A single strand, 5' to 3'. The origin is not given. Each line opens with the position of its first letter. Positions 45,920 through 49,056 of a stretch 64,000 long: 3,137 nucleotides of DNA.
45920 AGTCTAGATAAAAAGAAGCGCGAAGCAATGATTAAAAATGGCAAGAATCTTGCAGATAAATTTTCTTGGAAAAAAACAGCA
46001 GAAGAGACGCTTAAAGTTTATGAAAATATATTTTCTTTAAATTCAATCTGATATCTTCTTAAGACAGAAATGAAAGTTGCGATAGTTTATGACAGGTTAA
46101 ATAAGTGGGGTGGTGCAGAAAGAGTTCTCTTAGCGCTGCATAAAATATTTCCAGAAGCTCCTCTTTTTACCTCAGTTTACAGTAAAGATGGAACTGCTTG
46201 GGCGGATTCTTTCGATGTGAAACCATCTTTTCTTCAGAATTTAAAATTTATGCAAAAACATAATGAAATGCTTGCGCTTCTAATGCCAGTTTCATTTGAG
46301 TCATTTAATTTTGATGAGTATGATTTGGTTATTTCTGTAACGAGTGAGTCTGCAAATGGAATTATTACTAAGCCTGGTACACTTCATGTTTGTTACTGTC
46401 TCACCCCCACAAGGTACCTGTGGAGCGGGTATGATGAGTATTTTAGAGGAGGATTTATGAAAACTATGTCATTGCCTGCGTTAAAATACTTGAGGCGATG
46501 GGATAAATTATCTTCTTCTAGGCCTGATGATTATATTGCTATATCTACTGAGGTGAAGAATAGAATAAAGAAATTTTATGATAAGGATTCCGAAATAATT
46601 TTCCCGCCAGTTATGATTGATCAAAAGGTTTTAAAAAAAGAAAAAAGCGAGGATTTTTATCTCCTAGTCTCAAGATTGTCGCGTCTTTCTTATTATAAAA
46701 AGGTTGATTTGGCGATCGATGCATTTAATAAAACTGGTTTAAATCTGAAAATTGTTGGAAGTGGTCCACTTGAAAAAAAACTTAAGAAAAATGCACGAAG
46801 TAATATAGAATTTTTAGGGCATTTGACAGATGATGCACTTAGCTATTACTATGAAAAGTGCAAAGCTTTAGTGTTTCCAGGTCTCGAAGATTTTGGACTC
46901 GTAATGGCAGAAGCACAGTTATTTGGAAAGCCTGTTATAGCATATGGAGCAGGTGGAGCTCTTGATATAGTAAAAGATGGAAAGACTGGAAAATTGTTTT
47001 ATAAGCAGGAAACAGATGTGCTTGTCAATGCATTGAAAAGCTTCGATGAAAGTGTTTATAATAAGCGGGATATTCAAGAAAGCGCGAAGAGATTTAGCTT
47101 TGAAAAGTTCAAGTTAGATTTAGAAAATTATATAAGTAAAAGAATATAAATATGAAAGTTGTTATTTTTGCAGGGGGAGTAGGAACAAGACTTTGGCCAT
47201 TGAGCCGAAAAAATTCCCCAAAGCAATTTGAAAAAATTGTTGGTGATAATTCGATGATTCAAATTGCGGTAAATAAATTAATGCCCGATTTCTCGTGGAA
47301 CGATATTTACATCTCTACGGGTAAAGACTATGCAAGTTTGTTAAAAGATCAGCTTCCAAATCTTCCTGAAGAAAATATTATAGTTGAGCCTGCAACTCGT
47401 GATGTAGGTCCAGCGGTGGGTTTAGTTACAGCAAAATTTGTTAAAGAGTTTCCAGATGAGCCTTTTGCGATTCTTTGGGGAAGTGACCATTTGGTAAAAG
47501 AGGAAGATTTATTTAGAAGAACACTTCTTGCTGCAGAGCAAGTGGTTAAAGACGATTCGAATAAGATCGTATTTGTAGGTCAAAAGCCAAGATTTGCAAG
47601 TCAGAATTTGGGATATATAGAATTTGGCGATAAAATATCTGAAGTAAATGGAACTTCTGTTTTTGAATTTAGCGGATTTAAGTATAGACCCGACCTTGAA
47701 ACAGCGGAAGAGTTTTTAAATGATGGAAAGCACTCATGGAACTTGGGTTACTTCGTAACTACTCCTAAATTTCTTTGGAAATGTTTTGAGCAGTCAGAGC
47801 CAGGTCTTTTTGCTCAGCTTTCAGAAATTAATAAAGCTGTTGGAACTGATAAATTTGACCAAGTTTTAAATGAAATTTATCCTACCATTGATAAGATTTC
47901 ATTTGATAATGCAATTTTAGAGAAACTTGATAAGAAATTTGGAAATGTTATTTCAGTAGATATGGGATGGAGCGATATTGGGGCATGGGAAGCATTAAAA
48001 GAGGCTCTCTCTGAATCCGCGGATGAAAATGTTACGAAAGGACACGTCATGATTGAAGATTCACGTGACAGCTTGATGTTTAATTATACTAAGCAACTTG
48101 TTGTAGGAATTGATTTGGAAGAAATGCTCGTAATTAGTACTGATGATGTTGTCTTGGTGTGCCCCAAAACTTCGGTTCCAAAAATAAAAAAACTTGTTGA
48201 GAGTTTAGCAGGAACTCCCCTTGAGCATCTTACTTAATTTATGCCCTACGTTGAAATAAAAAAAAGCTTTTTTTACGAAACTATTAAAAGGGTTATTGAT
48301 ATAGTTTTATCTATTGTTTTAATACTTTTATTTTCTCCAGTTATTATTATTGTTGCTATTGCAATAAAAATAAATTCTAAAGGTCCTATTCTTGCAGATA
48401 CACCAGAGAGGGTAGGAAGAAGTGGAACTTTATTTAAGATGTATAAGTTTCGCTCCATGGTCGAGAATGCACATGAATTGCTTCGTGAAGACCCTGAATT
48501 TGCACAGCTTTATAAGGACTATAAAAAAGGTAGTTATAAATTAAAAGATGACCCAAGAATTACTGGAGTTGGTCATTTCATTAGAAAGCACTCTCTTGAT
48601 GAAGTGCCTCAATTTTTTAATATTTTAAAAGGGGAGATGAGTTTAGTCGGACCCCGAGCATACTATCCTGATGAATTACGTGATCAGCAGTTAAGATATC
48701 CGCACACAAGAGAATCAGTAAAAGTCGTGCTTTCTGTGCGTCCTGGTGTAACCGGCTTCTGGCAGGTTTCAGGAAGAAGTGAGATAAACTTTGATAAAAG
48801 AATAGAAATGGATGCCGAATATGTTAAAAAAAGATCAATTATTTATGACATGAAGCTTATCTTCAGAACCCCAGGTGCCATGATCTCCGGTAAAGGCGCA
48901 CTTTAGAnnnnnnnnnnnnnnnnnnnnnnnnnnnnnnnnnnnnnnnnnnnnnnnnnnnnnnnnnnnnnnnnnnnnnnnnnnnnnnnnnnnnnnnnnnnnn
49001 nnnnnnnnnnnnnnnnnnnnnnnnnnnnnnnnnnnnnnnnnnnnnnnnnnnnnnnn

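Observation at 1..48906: A 49-kb, about 45-gene unidirectional glycosylation island built around roughly nine GT-C-like membrane transferases and several polyprenol-P sugar synthases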

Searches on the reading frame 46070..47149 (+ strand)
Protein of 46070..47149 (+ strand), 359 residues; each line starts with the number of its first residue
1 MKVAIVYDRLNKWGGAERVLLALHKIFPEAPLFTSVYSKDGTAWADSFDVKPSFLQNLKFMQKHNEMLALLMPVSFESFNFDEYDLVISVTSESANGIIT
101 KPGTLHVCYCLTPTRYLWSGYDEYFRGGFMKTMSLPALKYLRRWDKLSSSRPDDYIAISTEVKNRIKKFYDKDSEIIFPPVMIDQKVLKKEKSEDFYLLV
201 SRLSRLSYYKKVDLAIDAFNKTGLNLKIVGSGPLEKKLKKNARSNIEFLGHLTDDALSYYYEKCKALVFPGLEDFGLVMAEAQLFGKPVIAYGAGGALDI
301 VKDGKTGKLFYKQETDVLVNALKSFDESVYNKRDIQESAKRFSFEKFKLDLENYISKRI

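Call 7: search_protein_families(library=pfam, proteins=[window:46070-47149:+], max_evalue=0.01)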
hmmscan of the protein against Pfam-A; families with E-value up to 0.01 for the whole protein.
window:46070-47149:+ (359 aa): 2 families
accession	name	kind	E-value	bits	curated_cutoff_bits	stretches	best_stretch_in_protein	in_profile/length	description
PF00534.26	Glycos_transf_1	-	2e-24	86.5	26.4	1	199-338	17-168/172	Glycosyl transferases group 1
PF13692.12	Glyco_trans_1_4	-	3.9e-19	69.7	27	1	200-323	7-137/142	Glycosyl transferases group 1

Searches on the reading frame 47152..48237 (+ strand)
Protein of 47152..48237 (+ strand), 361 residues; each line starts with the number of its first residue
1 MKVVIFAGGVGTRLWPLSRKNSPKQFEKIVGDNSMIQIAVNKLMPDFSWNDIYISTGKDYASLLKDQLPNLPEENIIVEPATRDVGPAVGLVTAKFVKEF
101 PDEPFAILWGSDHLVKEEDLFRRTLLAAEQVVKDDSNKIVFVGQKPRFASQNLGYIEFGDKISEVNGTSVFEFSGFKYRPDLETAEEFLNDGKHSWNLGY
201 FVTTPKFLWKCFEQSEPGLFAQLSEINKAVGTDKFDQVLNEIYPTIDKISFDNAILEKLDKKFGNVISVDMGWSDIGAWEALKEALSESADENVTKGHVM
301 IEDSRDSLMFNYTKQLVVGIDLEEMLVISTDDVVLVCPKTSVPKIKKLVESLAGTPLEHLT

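Call 7: search_protein_families(library=pfam, proteins=[window:47152-48237:+], max_evalue=0.01)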
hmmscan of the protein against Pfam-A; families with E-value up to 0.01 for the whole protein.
window:47152-48237:+ (361 aa): 3 families
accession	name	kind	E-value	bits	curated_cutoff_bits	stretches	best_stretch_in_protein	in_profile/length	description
PF00483.29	NTP_transferase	-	1e-26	94.5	21.2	1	2-289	1-242/245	Nucleotidyl transferase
PF22640.1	ManC_GMP_beta-helix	-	1.6e-06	28.3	27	1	313-352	16-55/55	MannoseP isomerase/GMP-like beta-helix domain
PF12804.13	NTP_transf_3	-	0.00092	19.9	27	1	3-129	1-112/160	MobA-like NTP transferase domain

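Call 34: search_protein_families(library=ncbifam, proteins=[window:47152-48237:+], max_evalue=0.00001)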
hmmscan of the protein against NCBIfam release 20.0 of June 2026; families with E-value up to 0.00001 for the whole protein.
window:47152-48237:+ (361 aa): 3 families
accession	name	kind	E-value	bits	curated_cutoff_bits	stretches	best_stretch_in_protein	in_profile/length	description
TIGR01479.1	GMP_PMI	equivalog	8.4e-67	226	372.95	1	3-353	3-346/467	mannose-1-phosphate guanylyltransferase/mannose-6-phosphate isomerase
NF012004.0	PRK15460.1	equivalog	3.1e-50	171.2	859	1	4-352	9-355/478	mannose-1-phosphate guanyltransferase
TIGR03992.1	Arch_glmU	subfamily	8.7e-06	24.9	292.1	0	1-128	1-122/393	bifunctional sugar-1-phosphate nucleotidylyltransferase/acetyltransferase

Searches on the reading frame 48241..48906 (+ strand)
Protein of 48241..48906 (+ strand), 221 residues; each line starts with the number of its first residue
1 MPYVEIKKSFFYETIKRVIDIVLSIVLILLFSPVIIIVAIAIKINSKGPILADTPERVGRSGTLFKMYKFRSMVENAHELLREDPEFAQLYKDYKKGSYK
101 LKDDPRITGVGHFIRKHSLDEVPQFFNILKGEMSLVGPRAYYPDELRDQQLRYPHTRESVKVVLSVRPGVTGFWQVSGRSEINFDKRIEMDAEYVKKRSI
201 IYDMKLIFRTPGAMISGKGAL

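Call 7: search_protein_families(library=pfam, proteins=[window:48241-48906:+], max_evalue=0.01)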
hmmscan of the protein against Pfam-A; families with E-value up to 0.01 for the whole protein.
window:48241-48906:+ (221 aa): 1 family
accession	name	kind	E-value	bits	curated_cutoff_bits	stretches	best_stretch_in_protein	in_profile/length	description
PF02397.22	Bac_transf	-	3e-61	206.5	27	1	16-215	1-178/179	Bacterial sugar transferase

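Call 33: search_protein_families(library=ncbifam, proteins=[window:48241-48906:+], max_evalue=0.001)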
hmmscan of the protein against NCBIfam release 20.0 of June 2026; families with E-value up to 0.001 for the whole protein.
window:48241-48906:+ (221 aa): 10 families
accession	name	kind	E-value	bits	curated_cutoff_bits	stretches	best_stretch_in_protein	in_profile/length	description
TIGR03025.1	EPS_sugtrans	subfamily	8.6e-74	249.4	295.55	1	11-220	253-444/445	exopolysaccharide biosynthesis polyprenyl glycosylphosphotransferase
TIGR03022.1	WbaP_sugtrans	subfamily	6.5e-71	239.9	403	1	13-220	256-455/456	undecaprenyl-phosphate galactose phosphotransferase WbaP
NF052601.1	undeca_RfbP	equivalog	2.4e-63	213.6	330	1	10-216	39-237/244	undecaprenyl-phosphate galactose phosphotransferase family protein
TIGR03023.1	WcaJ_sugtrans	equivalog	1.5e-60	205.8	410.75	1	9-220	253-452/453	undecaprenyl-phosphate glucose phosphotransferase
NF041877.1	EPS_EpsZ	equivalog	3.8e-57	193.9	800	1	14-220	264-458/459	exopolysaccharide biosynthesis polyisoprenyl-phosphate hexose-1-phosphate transferase EpsZ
NF011751.0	PRK15204.1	equivalog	1.7e-50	172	907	1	14-220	278-475/476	undecaprenyl-phosphate galactose phosphotransferase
TIGR03013.1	EpsB_2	subfamily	1.3e-42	146.4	393.35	1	8-220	247-442/443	TIGR03013 family XrtA/PEP-CTERM system glycosyltransferase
NF007518.0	PRK10124.1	equivalog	4.9e-38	131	684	1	13-210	271-453/464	undecaprenyl-phosphate glucose phosphotransferase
NF050817.1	PolSacchBiosHfsE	equivalog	5.3e-30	104.6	750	1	14-211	270-456/467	polysaccharide biosynthesis protein HfsE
NF045514.1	glycotran_HepC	equivalog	2.7e-27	95.5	140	1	9-140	110-211/220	heterocyst development glycosyltransferase HepC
